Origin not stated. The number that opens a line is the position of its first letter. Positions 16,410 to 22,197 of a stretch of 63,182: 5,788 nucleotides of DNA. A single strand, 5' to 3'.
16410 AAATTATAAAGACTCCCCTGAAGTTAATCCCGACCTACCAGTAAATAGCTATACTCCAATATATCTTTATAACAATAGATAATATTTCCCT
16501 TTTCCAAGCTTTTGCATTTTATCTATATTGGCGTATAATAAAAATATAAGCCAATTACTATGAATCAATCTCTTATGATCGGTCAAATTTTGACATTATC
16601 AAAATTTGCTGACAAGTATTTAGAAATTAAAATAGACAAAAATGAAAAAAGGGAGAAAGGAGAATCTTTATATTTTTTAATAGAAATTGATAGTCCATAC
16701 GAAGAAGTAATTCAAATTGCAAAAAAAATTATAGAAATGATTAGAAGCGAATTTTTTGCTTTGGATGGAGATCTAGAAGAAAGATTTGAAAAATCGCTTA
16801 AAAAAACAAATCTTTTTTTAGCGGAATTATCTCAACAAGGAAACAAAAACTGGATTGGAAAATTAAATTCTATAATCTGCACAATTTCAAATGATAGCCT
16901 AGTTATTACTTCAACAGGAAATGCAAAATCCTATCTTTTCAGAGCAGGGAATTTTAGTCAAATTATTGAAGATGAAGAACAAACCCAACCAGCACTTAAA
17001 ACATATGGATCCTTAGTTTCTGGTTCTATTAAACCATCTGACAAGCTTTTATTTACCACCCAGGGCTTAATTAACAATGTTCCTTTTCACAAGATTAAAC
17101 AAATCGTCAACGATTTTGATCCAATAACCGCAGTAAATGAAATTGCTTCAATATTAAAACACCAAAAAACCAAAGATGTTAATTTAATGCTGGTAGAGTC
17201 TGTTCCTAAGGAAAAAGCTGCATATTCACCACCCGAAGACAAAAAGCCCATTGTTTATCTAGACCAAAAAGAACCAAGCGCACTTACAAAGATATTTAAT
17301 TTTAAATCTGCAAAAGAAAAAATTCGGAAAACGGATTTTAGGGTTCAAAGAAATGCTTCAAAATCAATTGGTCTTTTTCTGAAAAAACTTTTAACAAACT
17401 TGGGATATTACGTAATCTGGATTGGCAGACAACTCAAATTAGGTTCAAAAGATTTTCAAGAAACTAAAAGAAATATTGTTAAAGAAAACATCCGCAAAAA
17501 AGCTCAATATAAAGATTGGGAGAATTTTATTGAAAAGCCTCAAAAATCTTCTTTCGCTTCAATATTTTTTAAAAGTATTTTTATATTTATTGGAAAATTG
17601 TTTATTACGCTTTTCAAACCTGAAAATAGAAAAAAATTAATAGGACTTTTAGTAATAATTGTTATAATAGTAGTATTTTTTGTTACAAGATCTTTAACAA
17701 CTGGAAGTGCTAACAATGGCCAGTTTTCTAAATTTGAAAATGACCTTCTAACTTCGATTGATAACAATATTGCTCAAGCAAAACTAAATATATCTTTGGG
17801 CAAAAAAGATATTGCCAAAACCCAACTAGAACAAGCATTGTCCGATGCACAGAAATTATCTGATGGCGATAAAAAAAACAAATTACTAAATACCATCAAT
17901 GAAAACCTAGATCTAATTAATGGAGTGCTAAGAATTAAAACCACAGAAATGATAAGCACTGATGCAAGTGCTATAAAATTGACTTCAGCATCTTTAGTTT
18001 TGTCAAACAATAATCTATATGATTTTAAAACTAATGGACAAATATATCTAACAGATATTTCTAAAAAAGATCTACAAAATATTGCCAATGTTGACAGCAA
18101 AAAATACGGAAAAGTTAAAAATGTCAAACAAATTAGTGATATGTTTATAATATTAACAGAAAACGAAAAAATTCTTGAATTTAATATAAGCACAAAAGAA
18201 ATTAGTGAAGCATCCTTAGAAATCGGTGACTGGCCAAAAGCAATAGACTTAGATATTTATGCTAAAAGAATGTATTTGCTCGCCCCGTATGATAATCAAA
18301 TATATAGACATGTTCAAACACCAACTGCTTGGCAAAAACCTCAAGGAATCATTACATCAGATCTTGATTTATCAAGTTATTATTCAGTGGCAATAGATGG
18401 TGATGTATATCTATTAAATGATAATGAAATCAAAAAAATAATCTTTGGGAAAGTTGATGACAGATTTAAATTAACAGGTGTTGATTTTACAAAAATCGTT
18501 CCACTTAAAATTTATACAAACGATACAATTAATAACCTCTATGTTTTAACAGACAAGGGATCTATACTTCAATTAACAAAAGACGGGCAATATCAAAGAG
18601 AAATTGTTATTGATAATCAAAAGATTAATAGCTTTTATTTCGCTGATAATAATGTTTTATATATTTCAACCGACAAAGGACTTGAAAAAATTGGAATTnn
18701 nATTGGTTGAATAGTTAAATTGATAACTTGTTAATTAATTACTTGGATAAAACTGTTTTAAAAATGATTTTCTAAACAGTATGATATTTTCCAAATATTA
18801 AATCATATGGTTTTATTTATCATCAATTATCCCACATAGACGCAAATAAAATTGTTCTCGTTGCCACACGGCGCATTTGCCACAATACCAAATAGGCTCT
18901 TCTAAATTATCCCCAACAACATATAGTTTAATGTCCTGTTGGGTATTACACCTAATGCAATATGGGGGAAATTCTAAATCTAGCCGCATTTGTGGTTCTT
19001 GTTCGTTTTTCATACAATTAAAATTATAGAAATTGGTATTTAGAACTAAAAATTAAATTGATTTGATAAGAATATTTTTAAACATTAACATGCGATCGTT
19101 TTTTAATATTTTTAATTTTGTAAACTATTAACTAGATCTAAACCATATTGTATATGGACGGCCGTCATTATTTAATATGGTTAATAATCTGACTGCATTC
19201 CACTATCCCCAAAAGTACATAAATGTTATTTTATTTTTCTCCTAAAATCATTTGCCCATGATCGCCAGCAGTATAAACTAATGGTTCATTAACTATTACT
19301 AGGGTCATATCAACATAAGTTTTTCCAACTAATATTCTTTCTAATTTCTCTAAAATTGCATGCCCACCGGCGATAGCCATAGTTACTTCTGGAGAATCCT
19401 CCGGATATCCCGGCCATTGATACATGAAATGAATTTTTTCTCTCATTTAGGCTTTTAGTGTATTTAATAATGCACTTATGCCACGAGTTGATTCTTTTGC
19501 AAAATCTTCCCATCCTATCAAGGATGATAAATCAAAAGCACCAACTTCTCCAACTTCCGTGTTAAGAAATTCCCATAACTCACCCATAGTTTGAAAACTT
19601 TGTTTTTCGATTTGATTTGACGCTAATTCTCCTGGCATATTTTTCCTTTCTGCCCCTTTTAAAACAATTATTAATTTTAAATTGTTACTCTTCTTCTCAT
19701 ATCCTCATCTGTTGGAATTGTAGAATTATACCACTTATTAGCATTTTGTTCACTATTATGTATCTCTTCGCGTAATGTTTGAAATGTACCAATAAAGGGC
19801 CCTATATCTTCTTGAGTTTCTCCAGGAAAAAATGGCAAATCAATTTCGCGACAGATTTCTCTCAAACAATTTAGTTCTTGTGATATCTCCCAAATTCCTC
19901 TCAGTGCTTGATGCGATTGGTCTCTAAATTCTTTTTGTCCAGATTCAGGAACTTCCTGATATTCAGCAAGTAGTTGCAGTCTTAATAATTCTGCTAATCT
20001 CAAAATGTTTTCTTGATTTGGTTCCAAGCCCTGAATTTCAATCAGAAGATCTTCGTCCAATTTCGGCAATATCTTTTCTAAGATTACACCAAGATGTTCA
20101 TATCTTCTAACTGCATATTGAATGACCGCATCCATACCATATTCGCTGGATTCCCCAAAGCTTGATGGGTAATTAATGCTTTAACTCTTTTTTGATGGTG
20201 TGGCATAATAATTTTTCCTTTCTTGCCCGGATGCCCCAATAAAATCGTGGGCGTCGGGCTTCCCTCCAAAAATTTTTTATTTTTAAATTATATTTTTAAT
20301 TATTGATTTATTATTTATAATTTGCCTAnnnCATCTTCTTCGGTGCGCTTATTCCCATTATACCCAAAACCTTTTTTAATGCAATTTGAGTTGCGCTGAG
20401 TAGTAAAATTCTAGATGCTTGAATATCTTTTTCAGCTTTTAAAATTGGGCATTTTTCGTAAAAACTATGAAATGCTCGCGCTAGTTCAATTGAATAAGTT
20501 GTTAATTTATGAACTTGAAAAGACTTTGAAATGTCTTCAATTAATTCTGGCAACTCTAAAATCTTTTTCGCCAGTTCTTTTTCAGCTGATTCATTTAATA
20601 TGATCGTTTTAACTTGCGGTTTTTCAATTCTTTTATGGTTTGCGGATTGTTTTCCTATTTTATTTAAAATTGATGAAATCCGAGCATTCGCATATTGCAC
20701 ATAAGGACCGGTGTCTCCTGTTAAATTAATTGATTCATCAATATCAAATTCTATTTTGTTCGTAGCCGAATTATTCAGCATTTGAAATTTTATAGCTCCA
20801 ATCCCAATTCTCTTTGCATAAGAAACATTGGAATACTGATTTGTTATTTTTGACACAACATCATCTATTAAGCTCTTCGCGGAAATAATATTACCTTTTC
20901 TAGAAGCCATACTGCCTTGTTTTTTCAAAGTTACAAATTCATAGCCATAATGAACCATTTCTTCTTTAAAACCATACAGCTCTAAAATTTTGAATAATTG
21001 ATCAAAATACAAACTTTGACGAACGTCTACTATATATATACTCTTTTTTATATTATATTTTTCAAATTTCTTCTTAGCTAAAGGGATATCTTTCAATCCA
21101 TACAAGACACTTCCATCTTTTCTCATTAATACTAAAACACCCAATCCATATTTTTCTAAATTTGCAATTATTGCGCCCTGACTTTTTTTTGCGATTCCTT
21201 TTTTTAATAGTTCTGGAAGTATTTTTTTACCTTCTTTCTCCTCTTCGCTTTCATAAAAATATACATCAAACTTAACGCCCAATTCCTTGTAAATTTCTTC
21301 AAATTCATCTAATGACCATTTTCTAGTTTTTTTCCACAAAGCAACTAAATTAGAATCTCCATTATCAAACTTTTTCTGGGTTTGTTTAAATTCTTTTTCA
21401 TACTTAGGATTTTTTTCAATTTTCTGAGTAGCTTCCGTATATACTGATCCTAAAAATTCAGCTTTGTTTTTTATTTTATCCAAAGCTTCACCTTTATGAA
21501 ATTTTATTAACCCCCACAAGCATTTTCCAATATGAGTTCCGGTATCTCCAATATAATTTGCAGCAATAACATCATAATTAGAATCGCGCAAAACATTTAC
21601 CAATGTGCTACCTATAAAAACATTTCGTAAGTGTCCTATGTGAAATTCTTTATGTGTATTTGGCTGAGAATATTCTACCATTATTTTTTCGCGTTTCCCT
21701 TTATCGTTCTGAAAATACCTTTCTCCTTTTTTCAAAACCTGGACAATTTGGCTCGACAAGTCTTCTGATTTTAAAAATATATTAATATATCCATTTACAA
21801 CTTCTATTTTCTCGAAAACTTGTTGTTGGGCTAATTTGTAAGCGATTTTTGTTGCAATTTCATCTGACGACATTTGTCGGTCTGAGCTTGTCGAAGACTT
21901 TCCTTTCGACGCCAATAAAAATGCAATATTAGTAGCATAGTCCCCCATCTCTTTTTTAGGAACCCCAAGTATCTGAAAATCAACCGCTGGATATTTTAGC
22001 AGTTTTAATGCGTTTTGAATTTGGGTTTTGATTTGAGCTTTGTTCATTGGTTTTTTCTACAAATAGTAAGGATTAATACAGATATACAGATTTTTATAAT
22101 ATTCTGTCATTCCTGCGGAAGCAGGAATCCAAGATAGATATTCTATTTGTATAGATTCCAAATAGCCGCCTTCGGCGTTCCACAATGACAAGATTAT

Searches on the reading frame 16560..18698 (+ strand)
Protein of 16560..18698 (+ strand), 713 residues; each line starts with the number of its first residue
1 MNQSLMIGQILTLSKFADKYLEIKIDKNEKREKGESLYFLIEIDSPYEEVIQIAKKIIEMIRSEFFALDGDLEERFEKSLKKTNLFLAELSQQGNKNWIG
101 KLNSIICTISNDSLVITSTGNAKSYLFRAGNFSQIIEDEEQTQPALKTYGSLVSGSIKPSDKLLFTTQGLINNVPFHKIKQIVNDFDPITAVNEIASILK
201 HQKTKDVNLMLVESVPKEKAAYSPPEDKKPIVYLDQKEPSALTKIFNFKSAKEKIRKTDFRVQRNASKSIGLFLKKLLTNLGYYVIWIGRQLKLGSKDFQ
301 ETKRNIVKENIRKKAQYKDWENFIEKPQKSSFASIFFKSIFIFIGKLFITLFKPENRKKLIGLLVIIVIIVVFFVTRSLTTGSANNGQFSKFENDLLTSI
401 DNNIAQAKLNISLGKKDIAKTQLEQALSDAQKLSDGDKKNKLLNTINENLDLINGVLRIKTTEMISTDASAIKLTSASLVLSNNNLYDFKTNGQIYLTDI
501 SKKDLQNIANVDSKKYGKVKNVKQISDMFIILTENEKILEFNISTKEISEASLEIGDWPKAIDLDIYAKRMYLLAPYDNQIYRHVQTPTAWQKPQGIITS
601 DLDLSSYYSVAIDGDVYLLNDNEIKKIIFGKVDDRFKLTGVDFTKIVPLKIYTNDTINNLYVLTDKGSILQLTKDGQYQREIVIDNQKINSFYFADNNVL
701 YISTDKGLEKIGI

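Call 22: search_protein_families(library=pfam, proteins=[window:16560-18698:+], max_evalue=0.001)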
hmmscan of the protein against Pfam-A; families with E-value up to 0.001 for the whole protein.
window:16560-18698:+ (713 aa): 0 families

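Call 90: search_protein_families(library=pfam, proteins=[window:16560-18698:+], max_evalue=0.5)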
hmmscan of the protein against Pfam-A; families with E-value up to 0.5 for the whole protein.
window:16560-18698:+ (713 aa): 2 families
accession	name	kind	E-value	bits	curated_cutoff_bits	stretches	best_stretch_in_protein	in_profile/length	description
PF13273.12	DUF4064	-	0.032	14.9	32.1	1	334-374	61-101/102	Protein of unknown function (DUF4064)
PF05739.25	SNARE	-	0.22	12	26.8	0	396-420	2-26/53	SNARE domain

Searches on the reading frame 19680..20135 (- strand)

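Call 90: search_protein_families(library=pfam, proteins=[window:19680-20135:-], max_evalue=0.5)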
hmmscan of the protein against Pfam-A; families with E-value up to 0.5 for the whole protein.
window:19680-20135:- (152 aa): 1 family
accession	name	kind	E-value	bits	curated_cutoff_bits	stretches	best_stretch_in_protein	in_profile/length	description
PF23983.2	P11_C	-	0.053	14.1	27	1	119-147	53-81/84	Minor capsid protein P11, C-terminal conserved region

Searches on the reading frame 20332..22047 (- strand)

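Call 22: search_protein_families(library=pfam, proteins=[window:20332-22047:-], max_evalue=0.001)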
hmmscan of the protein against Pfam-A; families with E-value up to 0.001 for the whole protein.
window:20332-22047:- (572 aa): 3 families
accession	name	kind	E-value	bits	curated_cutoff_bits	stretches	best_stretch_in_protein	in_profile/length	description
PF00750.26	tRNA-synt_1d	-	5.4e-49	167.5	23.3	1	100-435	1-348/349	tRNA synthetases class I (R), catalytic domain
PF05746.21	DALR_1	-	1.1e-32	113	22.3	1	450-572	1-117/117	DALR anticodon binding domain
PF03485.21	Arg_tRNA_synt_N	-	7.9e-16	58.9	21.5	1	5-92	2-85/85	Arginyl tRNA synthetase N terminal domain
